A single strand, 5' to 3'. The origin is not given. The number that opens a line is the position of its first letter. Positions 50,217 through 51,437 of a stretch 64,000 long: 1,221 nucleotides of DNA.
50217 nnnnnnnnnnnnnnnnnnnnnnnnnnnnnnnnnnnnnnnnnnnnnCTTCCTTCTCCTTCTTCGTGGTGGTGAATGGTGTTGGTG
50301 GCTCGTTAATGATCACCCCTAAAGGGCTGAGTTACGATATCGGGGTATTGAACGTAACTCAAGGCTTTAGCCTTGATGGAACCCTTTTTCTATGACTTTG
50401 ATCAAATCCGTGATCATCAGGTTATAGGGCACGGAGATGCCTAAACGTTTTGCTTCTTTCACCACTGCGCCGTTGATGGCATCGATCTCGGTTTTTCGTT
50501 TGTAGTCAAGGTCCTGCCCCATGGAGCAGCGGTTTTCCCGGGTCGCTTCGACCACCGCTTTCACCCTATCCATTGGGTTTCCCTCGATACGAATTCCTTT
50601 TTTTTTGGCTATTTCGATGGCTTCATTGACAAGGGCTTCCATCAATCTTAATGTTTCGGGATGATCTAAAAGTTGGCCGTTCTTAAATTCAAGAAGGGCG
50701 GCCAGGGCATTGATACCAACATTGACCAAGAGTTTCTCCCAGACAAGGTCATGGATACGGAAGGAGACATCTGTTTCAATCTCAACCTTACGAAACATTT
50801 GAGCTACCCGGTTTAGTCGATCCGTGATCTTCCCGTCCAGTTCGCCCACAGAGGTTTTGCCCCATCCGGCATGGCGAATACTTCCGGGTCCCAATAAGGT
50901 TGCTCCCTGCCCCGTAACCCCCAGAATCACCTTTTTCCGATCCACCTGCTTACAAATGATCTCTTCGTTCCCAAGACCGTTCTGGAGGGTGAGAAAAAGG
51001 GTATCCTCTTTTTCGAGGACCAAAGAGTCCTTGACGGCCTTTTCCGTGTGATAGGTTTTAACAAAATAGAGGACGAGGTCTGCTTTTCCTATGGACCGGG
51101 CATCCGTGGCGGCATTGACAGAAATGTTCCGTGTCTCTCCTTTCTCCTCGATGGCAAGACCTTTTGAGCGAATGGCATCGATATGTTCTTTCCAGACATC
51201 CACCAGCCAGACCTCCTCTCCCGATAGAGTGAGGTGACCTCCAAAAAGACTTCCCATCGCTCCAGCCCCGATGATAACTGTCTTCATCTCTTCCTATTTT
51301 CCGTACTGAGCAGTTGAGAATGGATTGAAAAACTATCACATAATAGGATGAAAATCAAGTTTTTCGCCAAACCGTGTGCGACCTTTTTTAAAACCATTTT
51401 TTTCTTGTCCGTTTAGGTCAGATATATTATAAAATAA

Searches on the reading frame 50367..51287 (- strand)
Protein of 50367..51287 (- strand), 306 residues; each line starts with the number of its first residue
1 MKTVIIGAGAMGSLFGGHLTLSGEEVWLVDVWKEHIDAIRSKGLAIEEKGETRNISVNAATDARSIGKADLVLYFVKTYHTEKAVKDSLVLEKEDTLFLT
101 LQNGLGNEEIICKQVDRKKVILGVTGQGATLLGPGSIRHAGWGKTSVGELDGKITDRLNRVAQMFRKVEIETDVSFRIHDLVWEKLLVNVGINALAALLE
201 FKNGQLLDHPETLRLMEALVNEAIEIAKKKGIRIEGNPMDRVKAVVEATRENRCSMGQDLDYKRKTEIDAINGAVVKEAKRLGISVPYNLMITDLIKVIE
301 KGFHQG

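Call 29: search_protein_families(library=pfam, proteins=[window:50367-51287:-])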
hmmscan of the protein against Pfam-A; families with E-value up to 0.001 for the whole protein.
window:50367-51287:- (306 aa): 3 families
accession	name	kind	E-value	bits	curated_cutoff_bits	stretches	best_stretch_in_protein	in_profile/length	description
PF02558.23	ApbA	-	5.2e-41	140.2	22.2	1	4-151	2-149/150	Ketopantoate reductase PanE/ApbA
PF08546.17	ApbA_C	-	8.9e-39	133.1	22.7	1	179-300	3-125/125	Ketopantoate reductase PanE/ApbA C terminal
PF03721.20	UDPG_MGDP_dh_N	-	7.4e-05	22.8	27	1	1-74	1-82/187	UDP-glucose/GDP-mannose dehydrogenase family, NAD binding domain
